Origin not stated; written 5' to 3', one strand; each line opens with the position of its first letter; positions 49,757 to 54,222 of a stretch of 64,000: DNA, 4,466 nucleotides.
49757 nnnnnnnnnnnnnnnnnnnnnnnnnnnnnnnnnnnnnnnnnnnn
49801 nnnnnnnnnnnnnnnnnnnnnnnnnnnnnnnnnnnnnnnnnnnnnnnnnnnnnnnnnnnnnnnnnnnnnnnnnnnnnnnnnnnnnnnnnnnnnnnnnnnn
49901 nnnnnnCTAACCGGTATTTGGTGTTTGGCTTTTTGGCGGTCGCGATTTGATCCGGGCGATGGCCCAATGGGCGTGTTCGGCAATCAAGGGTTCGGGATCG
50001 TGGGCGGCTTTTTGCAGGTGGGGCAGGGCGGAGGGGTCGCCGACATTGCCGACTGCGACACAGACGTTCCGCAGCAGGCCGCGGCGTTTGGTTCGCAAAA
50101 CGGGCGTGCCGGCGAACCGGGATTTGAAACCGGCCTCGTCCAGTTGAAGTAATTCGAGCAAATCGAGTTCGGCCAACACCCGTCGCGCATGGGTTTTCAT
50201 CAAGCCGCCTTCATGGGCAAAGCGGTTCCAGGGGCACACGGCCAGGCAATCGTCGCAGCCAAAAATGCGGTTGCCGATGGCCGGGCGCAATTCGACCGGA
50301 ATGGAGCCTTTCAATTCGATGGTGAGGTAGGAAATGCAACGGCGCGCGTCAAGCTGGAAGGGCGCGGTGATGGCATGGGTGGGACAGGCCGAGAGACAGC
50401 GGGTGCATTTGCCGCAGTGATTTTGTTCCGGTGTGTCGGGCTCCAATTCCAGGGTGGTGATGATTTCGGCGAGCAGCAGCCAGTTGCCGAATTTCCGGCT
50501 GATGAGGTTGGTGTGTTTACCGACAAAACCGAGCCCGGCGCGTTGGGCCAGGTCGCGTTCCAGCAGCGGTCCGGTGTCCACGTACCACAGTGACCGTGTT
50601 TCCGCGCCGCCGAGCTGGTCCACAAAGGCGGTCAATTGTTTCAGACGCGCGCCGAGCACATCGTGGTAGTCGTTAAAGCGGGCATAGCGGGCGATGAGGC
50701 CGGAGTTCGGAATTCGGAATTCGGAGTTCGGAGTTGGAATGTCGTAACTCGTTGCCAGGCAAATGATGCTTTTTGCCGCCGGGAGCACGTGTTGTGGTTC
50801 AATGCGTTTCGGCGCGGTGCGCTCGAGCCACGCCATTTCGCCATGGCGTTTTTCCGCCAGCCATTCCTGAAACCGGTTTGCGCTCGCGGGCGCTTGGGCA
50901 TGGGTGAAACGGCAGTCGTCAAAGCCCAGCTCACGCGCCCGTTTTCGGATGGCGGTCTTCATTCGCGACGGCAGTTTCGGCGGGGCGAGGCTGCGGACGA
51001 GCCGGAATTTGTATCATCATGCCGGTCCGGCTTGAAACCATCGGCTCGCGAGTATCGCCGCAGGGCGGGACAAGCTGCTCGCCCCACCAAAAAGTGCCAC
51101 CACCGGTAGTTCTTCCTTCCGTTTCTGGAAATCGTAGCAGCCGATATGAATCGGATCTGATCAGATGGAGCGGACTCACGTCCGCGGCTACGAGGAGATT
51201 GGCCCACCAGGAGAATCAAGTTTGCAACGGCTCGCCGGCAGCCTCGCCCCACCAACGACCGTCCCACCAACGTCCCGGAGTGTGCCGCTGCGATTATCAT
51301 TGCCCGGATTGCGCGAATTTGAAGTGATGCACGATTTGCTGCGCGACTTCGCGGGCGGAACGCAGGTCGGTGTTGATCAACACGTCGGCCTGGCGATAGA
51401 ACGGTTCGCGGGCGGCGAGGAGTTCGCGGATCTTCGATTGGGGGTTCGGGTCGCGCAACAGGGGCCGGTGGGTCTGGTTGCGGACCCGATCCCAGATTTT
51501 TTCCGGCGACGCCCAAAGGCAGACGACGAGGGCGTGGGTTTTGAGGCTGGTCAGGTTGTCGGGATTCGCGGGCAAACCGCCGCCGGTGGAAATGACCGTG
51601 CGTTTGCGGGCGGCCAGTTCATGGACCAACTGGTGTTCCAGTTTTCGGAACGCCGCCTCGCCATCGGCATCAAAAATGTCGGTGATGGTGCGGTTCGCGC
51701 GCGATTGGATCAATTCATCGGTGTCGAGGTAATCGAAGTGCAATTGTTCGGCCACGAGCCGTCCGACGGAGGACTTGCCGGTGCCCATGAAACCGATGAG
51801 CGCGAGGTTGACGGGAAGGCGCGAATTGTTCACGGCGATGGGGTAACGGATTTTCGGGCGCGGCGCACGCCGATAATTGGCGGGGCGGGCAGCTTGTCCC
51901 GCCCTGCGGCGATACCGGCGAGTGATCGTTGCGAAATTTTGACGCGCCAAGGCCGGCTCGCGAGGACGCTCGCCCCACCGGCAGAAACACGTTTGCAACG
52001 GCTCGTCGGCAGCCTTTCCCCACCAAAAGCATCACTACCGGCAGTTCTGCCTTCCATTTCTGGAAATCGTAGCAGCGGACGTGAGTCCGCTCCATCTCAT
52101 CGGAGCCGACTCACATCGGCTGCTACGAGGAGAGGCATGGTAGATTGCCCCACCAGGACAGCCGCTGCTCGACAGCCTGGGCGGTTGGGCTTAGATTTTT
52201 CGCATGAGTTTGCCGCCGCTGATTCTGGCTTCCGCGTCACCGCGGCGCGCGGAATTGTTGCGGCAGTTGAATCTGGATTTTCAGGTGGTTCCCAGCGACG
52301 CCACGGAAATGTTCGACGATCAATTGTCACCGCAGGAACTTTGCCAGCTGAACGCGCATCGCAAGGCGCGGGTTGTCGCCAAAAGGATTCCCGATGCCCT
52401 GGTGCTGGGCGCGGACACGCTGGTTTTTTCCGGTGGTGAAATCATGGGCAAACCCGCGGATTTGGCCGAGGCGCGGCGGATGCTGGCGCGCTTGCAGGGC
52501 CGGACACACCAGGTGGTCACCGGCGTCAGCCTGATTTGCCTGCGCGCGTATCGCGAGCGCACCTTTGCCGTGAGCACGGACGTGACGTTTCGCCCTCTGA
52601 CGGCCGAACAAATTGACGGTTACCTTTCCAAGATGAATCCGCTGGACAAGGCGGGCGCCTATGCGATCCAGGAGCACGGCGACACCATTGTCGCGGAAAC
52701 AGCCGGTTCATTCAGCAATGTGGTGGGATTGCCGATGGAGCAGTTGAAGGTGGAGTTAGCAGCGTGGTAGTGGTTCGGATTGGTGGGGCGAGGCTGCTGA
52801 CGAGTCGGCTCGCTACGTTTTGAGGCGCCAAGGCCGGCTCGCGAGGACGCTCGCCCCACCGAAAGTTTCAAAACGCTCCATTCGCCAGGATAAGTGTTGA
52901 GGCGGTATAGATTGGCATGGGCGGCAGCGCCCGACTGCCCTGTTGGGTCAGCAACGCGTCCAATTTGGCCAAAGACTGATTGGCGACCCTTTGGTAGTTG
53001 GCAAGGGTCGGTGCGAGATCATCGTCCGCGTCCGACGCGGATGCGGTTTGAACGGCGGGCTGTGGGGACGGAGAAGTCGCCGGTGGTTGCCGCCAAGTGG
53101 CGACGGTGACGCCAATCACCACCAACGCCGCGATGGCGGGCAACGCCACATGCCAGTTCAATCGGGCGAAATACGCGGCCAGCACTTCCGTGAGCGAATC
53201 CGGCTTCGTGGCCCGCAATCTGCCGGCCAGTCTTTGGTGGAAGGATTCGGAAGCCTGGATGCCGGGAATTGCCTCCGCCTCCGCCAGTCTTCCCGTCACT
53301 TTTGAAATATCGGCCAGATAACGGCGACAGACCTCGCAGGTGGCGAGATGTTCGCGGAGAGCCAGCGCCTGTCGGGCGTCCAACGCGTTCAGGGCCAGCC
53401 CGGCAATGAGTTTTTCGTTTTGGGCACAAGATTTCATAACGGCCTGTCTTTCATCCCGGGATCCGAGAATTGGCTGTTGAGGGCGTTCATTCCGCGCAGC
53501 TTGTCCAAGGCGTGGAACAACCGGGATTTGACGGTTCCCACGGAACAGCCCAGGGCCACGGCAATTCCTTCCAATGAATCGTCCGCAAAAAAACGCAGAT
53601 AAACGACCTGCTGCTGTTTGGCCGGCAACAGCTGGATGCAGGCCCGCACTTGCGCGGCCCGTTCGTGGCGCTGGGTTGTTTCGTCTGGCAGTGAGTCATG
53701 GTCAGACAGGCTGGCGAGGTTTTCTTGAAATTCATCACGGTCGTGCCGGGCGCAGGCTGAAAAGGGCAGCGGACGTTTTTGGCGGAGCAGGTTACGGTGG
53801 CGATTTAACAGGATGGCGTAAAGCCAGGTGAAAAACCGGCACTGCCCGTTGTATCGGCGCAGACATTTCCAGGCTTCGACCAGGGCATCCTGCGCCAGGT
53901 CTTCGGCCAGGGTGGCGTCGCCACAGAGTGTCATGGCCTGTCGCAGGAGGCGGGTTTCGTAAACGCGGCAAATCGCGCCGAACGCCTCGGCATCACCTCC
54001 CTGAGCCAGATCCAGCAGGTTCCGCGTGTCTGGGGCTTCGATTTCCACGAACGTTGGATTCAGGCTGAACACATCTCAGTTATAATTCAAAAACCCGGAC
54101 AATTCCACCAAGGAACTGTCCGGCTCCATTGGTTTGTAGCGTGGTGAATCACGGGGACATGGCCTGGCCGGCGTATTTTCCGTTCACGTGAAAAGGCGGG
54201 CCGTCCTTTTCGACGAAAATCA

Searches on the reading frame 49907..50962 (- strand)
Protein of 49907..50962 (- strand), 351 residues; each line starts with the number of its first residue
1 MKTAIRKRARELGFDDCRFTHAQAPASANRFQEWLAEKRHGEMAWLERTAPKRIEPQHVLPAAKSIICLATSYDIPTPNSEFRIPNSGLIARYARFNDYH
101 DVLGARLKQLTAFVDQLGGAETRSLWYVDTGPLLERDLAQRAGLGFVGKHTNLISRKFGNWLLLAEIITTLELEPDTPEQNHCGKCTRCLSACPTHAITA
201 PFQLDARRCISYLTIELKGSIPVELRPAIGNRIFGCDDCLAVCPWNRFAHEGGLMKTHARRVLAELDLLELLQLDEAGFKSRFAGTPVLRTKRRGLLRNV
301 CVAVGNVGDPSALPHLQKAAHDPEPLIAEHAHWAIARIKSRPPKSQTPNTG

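Call 13: search_protein_families(library=pfam, proteins=[window:49907-50962:-])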
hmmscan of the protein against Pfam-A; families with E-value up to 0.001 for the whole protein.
window:49907-50962:- (351 aa): 9 families
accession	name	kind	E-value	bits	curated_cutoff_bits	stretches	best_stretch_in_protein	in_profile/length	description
PF13484.11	Fer4_16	-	8.6e-24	84.5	30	1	182-246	1-66/66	4Fe-4S double cluster binding domain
PF08331.15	QueG_DUF1730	-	4e-18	65.5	25.1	1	53-130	1-77/77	Epoxyqueuosine reductase QueG, DUF1730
PF25160.1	LdpA_Fe-S-bd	-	2.4e-06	27.7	27.6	0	180-200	25-45/49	LdpA Fe-S cluster-binding domain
PF12838.12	Fer4_7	-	3.2e-05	24.7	27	1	182-245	1-50/52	4Fe-4S dicluster domain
PF13237.11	Fer4_10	-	5.1e-05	23.6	25.5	0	180-195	6-21/53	4Fe-4S dicluster domain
PF13646.12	HEAT_2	-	0.00019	22.1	27.7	1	298-340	18-60/88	HEAT repeats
PF12837.12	Fer4_6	-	0.00028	21.2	25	0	183-198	9-24/24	4Fe-4S binding domain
PF00037.32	Fer4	-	0.00071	19.7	21.1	0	181-199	6-24/24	4Fe-4S binding domain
PF13183.11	Fer4_8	-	0.00098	20.1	27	0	180-205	2-28/68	4Fe-4S dicluster domain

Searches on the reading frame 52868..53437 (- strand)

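Call 13: search_protein_families(library=pfam, proteins=[window:52868-53437:-])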
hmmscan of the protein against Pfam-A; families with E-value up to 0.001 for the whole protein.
window:52868-53437:- (189 aa): 1 family
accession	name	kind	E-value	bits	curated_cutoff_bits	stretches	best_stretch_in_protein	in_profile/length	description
PF13490.11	zf-HC2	-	5.5e-05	23.6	22.2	1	9-38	6-35/35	Putative zinc-finger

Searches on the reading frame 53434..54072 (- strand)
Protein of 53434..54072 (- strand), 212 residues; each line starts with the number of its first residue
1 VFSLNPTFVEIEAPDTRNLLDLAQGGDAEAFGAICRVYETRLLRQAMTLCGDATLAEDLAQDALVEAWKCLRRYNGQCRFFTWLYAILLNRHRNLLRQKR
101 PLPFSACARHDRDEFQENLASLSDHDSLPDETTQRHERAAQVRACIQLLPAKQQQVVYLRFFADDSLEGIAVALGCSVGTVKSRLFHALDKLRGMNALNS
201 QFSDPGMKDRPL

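Call 13: search_protein_families(library=pfam, proteins=[window:53434-54072:-])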
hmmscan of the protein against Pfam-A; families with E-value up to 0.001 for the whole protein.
window:53434-54072:- (212 aa): 4 families
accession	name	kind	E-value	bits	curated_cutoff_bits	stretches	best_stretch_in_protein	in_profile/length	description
PF08281.18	Sigma70_r4_2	-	2.8e-13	49.7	25.7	1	141-192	3-54/54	Sigma-70, region 4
PF04545.22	Sigma70_r4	-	8.8e-13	48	24.1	1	146-193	2-49/50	Sigma-70, region 4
PF04542.20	Sigma70_r2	-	2.3e-12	47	24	1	38-100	5-69/71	Sigma-70 region 2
PF07638.17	Sigma70_ECF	-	1.8e-05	25.2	21.1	1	18-188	6-175/185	ECF sigma factor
